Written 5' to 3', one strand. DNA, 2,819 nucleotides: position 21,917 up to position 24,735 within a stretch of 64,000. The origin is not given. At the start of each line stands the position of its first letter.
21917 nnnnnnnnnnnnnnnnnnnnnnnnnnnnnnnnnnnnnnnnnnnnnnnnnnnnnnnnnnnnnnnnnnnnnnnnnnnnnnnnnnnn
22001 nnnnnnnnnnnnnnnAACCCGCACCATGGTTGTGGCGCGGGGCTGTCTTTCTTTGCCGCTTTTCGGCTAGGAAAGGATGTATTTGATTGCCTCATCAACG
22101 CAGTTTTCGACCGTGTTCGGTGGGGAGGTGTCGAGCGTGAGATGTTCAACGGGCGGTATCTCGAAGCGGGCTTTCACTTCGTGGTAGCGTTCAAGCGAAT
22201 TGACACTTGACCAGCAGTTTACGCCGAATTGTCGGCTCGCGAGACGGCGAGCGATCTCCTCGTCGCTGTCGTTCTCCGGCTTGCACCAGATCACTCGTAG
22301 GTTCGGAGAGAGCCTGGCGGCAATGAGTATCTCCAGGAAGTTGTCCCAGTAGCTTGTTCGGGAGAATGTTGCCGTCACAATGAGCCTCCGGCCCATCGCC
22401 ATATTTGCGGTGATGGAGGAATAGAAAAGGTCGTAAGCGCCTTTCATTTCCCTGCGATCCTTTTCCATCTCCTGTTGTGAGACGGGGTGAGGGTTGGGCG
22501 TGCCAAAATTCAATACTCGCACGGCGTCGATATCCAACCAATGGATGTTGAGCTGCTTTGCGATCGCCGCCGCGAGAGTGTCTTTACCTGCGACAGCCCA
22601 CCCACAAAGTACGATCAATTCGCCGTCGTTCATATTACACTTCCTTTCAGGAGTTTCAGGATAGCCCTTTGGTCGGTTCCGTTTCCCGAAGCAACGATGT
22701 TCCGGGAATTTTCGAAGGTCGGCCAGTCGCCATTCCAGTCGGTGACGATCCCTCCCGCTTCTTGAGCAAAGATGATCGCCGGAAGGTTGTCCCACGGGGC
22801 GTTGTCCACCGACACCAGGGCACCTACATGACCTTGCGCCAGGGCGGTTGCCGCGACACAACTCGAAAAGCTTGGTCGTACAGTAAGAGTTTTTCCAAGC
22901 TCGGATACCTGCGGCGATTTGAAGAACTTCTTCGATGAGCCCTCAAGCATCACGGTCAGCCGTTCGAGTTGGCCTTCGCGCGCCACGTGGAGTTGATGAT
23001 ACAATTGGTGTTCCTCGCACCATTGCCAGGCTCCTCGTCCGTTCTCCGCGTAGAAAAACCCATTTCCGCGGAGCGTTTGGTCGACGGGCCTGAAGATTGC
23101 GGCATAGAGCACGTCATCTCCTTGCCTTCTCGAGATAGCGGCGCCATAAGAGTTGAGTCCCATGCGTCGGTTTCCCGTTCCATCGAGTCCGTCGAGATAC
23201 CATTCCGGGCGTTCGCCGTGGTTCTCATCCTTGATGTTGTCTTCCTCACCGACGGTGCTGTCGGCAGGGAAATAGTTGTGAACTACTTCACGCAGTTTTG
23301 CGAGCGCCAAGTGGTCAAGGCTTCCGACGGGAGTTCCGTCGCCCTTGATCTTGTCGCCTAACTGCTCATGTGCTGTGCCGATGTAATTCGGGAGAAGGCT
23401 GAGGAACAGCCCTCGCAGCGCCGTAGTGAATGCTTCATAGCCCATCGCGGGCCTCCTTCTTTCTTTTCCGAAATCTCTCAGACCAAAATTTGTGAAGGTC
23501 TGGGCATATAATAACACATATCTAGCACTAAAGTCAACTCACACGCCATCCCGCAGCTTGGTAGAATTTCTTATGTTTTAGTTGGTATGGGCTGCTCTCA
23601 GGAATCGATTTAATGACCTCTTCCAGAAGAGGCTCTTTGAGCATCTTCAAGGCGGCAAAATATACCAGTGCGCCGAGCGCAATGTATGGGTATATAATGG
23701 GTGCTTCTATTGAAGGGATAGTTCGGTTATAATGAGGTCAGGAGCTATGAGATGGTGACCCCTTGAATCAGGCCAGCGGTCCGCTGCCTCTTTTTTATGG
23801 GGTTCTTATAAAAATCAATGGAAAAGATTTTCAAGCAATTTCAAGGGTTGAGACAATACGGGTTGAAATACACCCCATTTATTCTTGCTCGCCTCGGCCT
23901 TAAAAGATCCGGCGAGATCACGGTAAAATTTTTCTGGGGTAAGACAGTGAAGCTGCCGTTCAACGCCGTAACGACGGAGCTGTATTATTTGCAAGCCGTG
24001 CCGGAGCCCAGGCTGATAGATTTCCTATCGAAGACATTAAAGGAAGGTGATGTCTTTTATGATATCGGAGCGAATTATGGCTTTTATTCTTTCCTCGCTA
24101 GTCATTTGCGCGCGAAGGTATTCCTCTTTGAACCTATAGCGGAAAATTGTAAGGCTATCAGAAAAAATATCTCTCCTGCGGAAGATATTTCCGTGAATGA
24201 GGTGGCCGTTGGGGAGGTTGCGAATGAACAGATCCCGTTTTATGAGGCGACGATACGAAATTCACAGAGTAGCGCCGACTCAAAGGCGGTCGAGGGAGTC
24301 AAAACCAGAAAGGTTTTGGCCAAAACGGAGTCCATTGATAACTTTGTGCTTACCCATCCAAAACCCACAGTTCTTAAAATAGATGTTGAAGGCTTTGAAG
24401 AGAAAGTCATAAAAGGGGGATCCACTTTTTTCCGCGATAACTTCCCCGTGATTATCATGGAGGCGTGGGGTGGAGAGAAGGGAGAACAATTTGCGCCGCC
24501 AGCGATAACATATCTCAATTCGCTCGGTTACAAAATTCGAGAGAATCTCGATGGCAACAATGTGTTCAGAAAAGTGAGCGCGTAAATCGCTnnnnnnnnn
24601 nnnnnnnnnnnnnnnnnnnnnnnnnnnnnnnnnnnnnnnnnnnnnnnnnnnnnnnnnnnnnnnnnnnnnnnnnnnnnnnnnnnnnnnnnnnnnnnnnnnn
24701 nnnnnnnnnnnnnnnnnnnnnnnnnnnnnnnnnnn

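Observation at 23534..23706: Fossil 3' end of a second wzx flippase gene marks a rearrangement breakpoint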

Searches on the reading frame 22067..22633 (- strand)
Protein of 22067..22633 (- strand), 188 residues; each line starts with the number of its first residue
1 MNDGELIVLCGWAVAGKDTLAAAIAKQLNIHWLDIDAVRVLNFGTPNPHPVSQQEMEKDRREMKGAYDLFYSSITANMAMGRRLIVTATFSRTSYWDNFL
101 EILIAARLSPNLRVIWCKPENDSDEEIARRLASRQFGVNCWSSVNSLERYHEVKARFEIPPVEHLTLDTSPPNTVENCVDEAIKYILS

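Call 36: find_encoding_contigs(protein=window:22067-22633:-, flank=5000, max_places=10)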
Protein window:22067-22633:- (188 aa): 4 contigs read that carry it; 3 places shown.
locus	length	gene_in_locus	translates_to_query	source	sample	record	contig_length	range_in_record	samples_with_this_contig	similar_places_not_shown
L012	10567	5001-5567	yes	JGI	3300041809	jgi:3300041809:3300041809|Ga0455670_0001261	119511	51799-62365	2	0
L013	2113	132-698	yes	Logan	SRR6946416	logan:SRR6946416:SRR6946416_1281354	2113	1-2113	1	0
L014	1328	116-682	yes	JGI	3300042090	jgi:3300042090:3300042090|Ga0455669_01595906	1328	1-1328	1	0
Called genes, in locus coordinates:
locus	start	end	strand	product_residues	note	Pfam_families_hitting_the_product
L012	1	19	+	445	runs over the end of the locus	PF02397:Bac_transf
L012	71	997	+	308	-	PF01073:3Beta_HSD, PF01370:Epimerase, PF02719:Polysacc_synt_2, PF04321:RmlD_sub_bind, PF16363:GDP_Man_Dehyd, PF07993:NAD_binding_4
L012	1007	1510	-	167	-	PF01467:CTP_transf_like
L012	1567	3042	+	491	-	PF01943:Polysacc_synt, PF03023:MurJ, PF13440:Polysacc_synt_3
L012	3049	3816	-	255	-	PF05050:Methyltransf_21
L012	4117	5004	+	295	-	PF00459:Inositol_P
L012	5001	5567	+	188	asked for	PF07931:CPT (weak), PF13671:AAA_33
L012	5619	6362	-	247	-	PF00483:NTP_transferase, PF12804:NTP_transf_3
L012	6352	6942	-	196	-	PF13242:Hydrolase_like, PF13419:HAD_2 (weak)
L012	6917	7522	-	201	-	PF13580:SIS_2, PF01380:SIS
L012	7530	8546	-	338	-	PF00288:GHMP_kinases_N, PF08544:GHMP_kinases_C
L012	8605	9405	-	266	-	PF00535:Glycos_transf_2, PF13641:Glyco_tranf_2_3, PF10111:Glyco_tranf_2_2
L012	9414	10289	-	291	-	PF00535:Glycos_transf_2, PF10111:Glyco_tranf_2_2, PF13641:Glyco_tranf_2_3, PF13632:Glyco_trans_2_3 (weak)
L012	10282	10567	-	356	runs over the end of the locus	PF13439:Glyco_transf_4, PF13579:Glyco_trans_4_4, PF00534:Glycos_transf_1, PF13692:Glyco_trans_1_4, PF13524:Glyco_trans_1_2 (weak)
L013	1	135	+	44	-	?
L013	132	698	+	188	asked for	PF07931:CPT (weak), PF13671:AAA_33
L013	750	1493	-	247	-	PF00483:NTP_transferase, PF12804:NTP_transf_3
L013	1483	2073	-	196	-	PF13242:Hydrolase_like, PF13419:HAD_2 (weak)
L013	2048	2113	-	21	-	?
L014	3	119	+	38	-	?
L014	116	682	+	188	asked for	PF07931:CPT (weak), PF13671:AAA_33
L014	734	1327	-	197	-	?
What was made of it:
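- Tried and rejected: Short contigs carrying the identical kinase (L013, L014) end before the relic (call 36).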

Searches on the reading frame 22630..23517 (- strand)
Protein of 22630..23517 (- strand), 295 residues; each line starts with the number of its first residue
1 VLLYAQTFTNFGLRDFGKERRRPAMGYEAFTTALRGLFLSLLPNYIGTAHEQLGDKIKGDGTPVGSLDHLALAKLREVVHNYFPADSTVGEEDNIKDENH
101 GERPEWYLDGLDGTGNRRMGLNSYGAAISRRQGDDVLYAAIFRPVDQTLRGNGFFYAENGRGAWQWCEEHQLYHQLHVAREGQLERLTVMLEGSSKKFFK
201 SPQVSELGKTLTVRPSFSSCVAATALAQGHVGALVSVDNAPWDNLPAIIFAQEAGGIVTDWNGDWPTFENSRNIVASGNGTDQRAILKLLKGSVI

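Call 10: search_protein_families(library=pfam, proteins=[window:22630-23517:-], max_evalue=0.01)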
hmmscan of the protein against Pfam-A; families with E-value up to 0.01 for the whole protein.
window:22630-23517:- (295 aa): 1 family
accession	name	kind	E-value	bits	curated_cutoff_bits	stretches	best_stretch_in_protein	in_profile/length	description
PF00459.30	Inositol_P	-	1.3e-18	68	27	1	58-289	36-265/271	Inositol monophosphatase family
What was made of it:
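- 22630..23445 (-): Inositol-monophosphatase-family gene (271 aa from ATG 23445, with AAGGAGG at 23458-23452). Call 10 (PF00459, E=1.3e-18).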

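Call 19: find_related_loci(query=window:22633-23445:-, collection=genome_contigs, flank=10000)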
Query seq(271 aa) (271 aa) in genome_contigs; peptide patterns used: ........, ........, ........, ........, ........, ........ (x = any residue, [..] = any of these).
55 stretches matched a pattern; 1 encode a relative of the query (tblastn E <= 1e-3); 1 distinct loci.
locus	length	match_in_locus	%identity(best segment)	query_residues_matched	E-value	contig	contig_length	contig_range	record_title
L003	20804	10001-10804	70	3-270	1e-127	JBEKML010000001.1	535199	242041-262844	MAG: Minisyncoccia bacterium isolate SPRUCE 393 SPRUCE_393_1, whole genome shotgun sequence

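Call 26: find_related_loci(query=window:22633-23445:-, collection=metagenome_contigs, flank=6000)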
Query seq(271 aa) (271 aa) in metagenome_contigs; peptide patterns used: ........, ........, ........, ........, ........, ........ (x = any residue, [..] = any of these).
70 stretches matched a pattern; 2 encode a relative of the query (tblastn E <= 1e-3); 2 distinct loci.
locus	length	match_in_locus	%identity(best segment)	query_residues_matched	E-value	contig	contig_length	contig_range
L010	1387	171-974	72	3-268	1e-146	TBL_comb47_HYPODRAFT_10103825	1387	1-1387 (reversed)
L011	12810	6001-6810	69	1-270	4e-129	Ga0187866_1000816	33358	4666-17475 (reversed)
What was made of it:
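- Tried and rejected: Scans of genome_contigs and metagenome_contigs with the IMPase returned only 1 and 2 loci (calls 19, 26).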

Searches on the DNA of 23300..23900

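Call 40: search_rna_families(source=window, start=23300, end=23900, threshold=evalue, max_evalue=1)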
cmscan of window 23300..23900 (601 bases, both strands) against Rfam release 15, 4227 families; matches with E-value up to 1: 0.
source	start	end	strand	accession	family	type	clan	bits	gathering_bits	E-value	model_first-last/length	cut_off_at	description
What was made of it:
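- Rfam gave no hit (call 40).
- Tried and rejected: Rfam found nothing in 23300-23900 (call 40).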

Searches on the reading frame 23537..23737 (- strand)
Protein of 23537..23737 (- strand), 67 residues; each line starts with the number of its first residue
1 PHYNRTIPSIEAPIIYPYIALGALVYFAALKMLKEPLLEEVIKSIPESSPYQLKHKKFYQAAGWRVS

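Call 15: find_homologous_proteins(query=window:23537-23737:-, max_evalue=10)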
Query seq(67 aa): no candidate shares three 5-residue words with the query. No homologue found.
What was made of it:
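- The word-indexed search of the 5.8-billion-protein collection found no candidate for the 67-residue peptide, a weak negative because it needs three shared 5-residue words and also missed the intact flippase (call 15).
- Tried and rejected: Searching the 67-aa relic peptide against the 5.8-billion-protein collection found no candidate, because the word index needs three shared 5-mers (call 15).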

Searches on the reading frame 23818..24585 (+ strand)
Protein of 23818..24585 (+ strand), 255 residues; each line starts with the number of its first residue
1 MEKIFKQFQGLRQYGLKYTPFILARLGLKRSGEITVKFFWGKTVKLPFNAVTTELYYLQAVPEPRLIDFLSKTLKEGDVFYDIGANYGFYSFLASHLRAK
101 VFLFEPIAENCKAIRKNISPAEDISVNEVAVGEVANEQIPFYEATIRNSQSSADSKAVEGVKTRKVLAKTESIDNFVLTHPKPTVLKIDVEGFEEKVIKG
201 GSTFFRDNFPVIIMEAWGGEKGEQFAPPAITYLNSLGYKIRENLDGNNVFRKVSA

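Call 10: search_protein_families(library=pfam, proteins=[window:23818-24585:+], max_evalue=0.01)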
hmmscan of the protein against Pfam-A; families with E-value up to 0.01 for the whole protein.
window:23818-24585:+ (255 aa): 1 family
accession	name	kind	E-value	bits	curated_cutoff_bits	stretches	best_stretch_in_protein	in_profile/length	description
PF05050.19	Methyltransf_21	-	1.6e-14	54.8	22.7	1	82-239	1-172/173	Methyltransferase FkbM domain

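Call 12: find_encoding_contigs(protein=window:23818-24585:+, flank=10000, max_places=10)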
Protein window:23818-24585:+ (255 aa): 2 contigs read that carry it; 2 places shown.
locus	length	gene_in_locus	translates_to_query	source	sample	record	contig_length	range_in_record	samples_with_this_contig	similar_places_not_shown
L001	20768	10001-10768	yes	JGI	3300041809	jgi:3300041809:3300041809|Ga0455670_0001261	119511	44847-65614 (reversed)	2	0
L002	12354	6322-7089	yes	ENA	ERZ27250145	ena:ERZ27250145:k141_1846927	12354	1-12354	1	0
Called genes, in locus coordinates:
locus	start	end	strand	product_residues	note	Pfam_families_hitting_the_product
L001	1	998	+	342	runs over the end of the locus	PF13524:Glyco_trans_1_2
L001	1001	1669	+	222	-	PF05050:Methyltransf_21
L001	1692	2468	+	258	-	-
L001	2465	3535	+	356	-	PF13439:Glyco_transf_4, PF13579:Glyco_trans_4_4, PF00534:Glycos_transf_1, PF13692:Glyco_trans_1_4, PF13524:Glyco_trans_1_2 (weak)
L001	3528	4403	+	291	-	PF00535:Glycos_transf_2, PF10111:Glyco_tranf_2_2, PF13641:Glyco_tranf_2_3, PF13632:Glyco_trans_2_3 (weak)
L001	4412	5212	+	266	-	PF00535:Glycos_transf_2, PF13641:Glyco_tranf_2_3, PF10111:Glyco_tranf_2_2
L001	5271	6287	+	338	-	PF00288:GHMP_kinases_N, PF08544:GHMP_kinases_C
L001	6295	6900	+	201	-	PF13580:SIS_2, PF01380:SIS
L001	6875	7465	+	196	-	PF13242:Hydrolase_like, PF13419:HAD_2 (weak)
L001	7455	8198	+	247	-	PF00483:NTP_transferase, PF12804:NTP_transf_3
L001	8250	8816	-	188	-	PF07931:CPT (weak), PF13671:AAA_33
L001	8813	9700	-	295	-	PF00459:Inositol_P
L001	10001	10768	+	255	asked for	PF05050:Methyltransf_21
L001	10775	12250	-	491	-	PF01943:Polysacc_synt, PF03023:MurJ, PF13440:Polysacc_synt_3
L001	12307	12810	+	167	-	PF01467:CTP_transf_like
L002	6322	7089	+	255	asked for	PF05050:Methyltransf_21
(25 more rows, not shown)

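Call 32: find_homologous_proteins(query=window:23818-24582:+, max_evalue=0.00001)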
Query window:23818-24582:+ (255 aa): 65 proteins with E <= 0.00001 among 556 candidates.
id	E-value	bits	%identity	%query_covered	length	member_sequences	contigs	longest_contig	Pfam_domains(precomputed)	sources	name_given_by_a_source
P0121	1.5e-41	161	38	93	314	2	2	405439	PF05050.20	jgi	-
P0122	9.2e-40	155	38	92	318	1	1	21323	PF05050.20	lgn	-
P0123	5.9e-37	146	36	87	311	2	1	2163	PF05050.20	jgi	-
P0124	6.9e-35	139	36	85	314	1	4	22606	PF05050.20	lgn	-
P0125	1.7e-34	137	36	91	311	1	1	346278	PF05050.20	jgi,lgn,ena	-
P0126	1.6e-33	134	35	87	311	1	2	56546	PF05050.20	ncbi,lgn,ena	-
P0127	5.3e-33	133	39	80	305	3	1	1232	PF05050.20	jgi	-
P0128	1.7e-31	128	37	91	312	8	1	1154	PF05050.20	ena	-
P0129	4.6e-31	126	36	96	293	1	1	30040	PF05050.20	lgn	-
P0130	1.2e-30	125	36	86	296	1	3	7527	PF05050.20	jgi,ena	-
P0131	1.9e-30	124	35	80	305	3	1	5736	PF05050.20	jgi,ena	-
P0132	3.3e-29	120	33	93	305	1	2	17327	PF05050.20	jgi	jgi:FkbM family methyltransferase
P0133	5.0e-29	120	35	77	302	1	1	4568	PF05050.20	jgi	-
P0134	4.4e-28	116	32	93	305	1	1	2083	PF05050.20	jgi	jgi:FkbM family methyltransferase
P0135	1.4e-27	115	34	85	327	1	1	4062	PF05050.20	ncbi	-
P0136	2.3e-27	114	34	86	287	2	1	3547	PF05050.20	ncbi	-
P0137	7.7e-27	112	34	91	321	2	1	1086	PF05050.20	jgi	jgi:FkbM family methyltransferase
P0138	8.5e-27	112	38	72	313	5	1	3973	PF05050.20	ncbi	-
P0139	1.2e-26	112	34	80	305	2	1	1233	PF05050.20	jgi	jgi:FkbM family methyltransferase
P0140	4.0e-24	104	37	70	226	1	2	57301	PF05050.20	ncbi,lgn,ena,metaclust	metaclust:status=active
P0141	1.6e-22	98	38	76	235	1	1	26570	PF05050.20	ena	-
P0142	1.8e-20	92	37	69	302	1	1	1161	PF05050.20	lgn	-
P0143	3.8e-20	90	32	81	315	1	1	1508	PF05050.20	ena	-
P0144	4.1e-20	90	33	80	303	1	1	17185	PF05050.20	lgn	-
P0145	3.8e-19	87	33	93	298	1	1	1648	PF05050.20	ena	-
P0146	3.5e-18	84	32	86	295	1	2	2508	PF05050.20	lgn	-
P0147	3.2e-17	81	36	69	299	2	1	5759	PF05050.20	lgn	-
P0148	2.0e-15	75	37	55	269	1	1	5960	PF05050.20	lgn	-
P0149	5.7e-15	74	34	64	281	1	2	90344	PF05050.20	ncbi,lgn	-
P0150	2.4e-13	68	32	76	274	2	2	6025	PF05050.20,PF02475.24,PF05575.17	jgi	jgi:FkbM family methyltransferase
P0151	2.6e-13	68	34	64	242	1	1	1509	PF05050.20,PF02475.24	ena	-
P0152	8.6e-13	66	33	58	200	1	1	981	PF05050.20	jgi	jgi:FkbM family methyltransferase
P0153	4.1e-12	64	33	55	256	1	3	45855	PF05050.20,PF02475.24,PF05575.17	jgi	jgi:FkbM family methyltransferase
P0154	1.4e-11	62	29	93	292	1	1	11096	PF05050.20,PF02475.24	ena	-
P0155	1.8e-11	62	32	76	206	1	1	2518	PF05050.20,PF05575.17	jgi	jgi:FkbM family methyltransferase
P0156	2.3e-11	62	30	76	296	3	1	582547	PF05050.20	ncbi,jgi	ncbi:MAG TPA: FkbM family methyltransferase [Coleofasciculaceae cyanobacterium]|jgi:FkbM family meth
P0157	3.8e-11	61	28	93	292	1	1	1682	PF05050.20,PF02475.24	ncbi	-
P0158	4.1e-11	61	28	93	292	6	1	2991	PF05050.20,PF02475.24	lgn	-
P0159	7.3e-11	60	27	85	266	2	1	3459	PF05050.20,PF02475.24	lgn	-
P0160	8.0e-11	60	26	94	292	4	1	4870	PF05050.20,PF02475.24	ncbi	ncbi:MAG: FkbM family methyltransferase [Waterburya sp.]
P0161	1.1e-10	60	30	71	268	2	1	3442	PF05050.20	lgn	-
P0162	1.3e-10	59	30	69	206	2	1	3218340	PF05050.20,PF05575.17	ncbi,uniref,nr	ncbi:FkbM family methyltransferase [Halorubrum sp. CBA1229]|uniref:FkbM family methyltransferase n=1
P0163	1.5e-10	59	39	55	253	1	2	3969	PF05050.20,PF02475.24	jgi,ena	-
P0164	3.9e-10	58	31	71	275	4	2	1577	PF05050.20,PF02475.24,PF05575.17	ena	-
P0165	7.8e-10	57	30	73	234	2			PF05050.20,PF05575.17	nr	nr:FkbM family methyltransferase [Halorubrum sp. Ea1]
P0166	9.5e-10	56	30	75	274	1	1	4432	PF05050.20,PF02475.24,PF05575.17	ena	-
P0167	1.7e-9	56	28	69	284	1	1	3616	PF05050.20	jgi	-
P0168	1.9e-9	55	31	72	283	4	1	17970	PF05050.20,PF05575.17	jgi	jgi:FkbM family methyltransferase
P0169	2.8e-9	55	32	68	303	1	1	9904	PF05050.20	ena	-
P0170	5.8e-9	54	27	74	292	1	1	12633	PF05050.20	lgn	-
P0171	1.3e-8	53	29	89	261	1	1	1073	PF05050.20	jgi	jgi:FkbM family methyltransferase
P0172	2.7e-8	52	33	54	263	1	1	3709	PF05050.20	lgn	-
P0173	3.1e-8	51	30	68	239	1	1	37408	PF05050.20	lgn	-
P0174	3.2e-8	51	31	70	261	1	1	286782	PF05050.20,PF02475.24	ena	-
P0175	1.4e-7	49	31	71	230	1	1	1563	PF05050.20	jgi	jgi:FkbM family methyltransferase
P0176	3.4e-7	48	30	72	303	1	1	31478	PF05050.20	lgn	-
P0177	3.6e-7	48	27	75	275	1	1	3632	PF05050.20,PF05575.17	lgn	-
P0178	6.5e-7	47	33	56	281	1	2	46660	PF05050.20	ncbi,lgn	ncbi:MAG: FkbM family methyltransferase [Candidatus Aenigmatarchaeota archaeon]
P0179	7.7e-7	47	33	54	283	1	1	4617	PF05050.20,PF02475.24,PF05575.17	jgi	jgi:FkbM family methyltransferase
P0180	2.0e-6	46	32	55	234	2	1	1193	PF05050.20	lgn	-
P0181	4.7e-6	44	28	68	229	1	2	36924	PF05050.20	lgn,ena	-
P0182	5.6e-6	44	27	82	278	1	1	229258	PF05050.20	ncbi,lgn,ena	-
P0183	6.9e-6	44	34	55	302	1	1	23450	PF05050.20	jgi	-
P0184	7.3e-6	44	32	69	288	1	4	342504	PF05050.20,PF05575.17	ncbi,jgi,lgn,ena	-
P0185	8.0e-6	44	32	72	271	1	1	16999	PF05050.20,PF02475.24,PF05575.17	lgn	-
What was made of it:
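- No donor of FkbM2 was found (call 32).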
